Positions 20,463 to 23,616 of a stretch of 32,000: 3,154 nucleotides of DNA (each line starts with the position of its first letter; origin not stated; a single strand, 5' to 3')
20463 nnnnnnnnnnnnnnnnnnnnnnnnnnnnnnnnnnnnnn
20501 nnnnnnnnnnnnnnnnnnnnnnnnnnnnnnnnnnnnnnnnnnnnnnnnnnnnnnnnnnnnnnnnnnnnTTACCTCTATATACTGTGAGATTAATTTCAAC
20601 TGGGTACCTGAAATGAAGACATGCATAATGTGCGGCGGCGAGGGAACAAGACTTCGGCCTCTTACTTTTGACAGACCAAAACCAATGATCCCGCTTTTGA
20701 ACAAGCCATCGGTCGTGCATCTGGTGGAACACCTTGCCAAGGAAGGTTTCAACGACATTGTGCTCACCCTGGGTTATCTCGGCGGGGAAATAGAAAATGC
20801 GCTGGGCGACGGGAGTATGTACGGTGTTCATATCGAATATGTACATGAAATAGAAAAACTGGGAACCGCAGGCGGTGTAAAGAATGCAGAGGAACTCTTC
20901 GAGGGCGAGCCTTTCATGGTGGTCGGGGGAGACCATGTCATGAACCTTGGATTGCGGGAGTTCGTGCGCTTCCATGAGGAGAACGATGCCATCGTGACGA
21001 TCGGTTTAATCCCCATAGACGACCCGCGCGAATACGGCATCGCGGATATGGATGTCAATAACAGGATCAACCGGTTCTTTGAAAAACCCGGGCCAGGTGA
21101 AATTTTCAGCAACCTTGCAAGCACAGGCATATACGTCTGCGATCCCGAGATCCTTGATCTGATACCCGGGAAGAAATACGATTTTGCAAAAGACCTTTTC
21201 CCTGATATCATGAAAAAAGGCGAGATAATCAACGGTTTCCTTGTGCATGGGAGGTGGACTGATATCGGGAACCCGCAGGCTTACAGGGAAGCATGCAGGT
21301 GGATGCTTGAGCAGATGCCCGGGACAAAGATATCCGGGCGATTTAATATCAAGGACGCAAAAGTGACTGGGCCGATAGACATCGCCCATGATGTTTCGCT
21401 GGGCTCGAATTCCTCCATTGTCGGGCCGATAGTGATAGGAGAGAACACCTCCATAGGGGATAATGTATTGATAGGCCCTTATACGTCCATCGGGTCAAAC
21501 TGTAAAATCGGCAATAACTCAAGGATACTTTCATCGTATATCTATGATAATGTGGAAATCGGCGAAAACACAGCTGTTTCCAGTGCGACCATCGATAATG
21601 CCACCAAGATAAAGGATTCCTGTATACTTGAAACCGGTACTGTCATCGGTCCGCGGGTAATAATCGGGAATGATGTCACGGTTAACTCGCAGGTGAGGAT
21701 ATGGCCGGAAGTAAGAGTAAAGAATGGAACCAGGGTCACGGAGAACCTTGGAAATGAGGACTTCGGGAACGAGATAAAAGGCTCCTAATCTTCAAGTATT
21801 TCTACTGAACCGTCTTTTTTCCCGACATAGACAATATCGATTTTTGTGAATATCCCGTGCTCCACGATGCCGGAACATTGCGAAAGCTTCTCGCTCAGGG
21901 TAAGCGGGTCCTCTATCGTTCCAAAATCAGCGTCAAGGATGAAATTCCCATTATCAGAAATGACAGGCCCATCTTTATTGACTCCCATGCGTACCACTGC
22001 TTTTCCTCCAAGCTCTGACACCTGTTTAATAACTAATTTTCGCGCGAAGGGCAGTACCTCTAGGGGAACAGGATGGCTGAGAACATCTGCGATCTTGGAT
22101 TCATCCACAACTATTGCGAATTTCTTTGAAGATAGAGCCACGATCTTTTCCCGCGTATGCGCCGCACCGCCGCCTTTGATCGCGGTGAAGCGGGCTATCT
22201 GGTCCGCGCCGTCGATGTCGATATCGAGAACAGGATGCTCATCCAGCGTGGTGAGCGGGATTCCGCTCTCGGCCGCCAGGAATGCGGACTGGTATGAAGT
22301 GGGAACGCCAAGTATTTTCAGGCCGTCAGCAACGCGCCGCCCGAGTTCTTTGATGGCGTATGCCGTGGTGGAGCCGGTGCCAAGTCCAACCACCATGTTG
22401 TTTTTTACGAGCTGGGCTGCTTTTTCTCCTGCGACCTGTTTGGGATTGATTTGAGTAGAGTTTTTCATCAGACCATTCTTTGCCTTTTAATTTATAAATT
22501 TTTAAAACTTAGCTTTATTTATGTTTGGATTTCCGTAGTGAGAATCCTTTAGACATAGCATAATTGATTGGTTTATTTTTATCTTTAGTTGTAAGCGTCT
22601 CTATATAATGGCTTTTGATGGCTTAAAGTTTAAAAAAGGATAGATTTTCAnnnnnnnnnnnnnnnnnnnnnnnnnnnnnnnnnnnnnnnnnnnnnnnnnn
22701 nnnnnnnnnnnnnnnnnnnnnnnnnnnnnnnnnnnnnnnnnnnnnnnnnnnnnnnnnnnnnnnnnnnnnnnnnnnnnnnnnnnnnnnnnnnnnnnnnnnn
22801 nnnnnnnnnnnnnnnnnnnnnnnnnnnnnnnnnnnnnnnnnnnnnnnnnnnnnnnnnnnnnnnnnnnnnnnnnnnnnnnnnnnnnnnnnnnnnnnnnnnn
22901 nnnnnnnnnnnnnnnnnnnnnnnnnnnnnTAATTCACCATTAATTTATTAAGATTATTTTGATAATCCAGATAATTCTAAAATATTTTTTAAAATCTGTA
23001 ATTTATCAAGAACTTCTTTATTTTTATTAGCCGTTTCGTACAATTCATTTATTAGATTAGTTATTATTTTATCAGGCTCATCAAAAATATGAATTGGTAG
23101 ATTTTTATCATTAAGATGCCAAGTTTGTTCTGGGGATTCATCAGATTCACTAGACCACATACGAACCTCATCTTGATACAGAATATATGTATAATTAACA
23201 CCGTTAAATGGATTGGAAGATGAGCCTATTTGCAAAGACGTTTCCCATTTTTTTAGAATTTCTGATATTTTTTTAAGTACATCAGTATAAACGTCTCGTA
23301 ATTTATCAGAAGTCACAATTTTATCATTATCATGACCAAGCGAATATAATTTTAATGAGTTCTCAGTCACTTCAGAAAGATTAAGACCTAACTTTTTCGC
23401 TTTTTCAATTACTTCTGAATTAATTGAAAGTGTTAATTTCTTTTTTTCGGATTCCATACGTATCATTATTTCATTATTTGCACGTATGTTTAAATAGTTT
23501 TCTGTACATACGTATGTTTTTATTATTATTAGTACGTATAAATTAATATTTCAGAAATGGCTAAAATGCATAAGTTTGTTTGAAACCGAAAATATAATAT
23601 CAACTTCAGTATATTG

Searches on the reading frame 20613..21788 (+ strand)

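Call 35: search_protein_families(library=pfam, max_evalue=0.001, proteins=[window:20613-21788:+])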
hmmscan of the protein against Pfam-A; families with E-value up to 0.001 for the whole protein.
window:20613-21788:+ (391 aa): 6 families
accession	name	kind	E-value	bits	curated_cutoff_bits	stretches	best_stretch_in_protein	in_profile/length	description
PF00483.29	NTP_transferase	-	9.7e-50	169.9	21.2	1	3-229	2-240/245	Nucleotidyl transferase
PF25084.1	LbH_EIF2B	-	8.5e-23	80.8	54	1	258-357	7-105/105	EIF2B subunit epsilon LbH domain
PF00132.30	Hexapep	-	2e-19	68.8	27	2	278-305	1-28/36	Bacterial transferase hexapeptide (six repeats)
PF12804.13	NTP_transf_3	-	8.8e-06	26.4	27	1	4-110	2-98/160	MobA-like NTP transferase domain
PF24894.1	Hexapep_GlmU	-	0.00011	22.7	23.3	0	293-336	37-80/104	GlmU-like, C-terminal hexapeptide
PF25087.1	GMPPB_C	-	0.00055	20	39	0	283-361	3-81/110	GMPPB C-terminal domain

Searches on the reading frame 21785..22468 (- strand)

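Call 35: search_protein_families(library=pfam, max_evalue=0.001, proteins=[window:21785-22468:-])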
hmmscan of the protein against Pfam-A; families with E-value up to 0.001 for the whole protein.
window:21785-22468:- (227 aa): 2 families
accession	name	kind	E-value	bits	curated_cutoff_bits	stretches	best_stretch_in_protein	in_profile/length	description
PF06026.20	Rib_5-P_isom_A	-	3.2e-58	196.6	26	1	54-220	2-173/173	Ribose 5-phosphate isomerase A (phosphoriboisomerase A)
PF00455.28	DeoRC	-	9.8e-06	26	31.8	1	7-45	3-41/160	DeoR C terminal sensor domain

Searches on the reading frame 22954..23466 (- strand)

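Call 35: search_protein_families(library=pfam, max_evalue=0.001, proteins=[window:22954-23466:-])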
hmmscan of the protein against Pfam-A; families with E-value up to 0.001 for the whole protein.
window:22954-23466:- (170 aa): 2 families
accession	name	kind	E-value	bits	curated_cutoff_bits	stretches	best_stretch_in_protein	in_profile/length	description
PF07362.18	CcdA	-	1.7e-06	28.7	22.4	1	8-39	1-32/71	Post-segregation antitoxin CcdA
PF19891.5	DUF6364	-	0.00029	21.7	27.3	1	8-72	2-54/70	Family of unknown function (DUF6364)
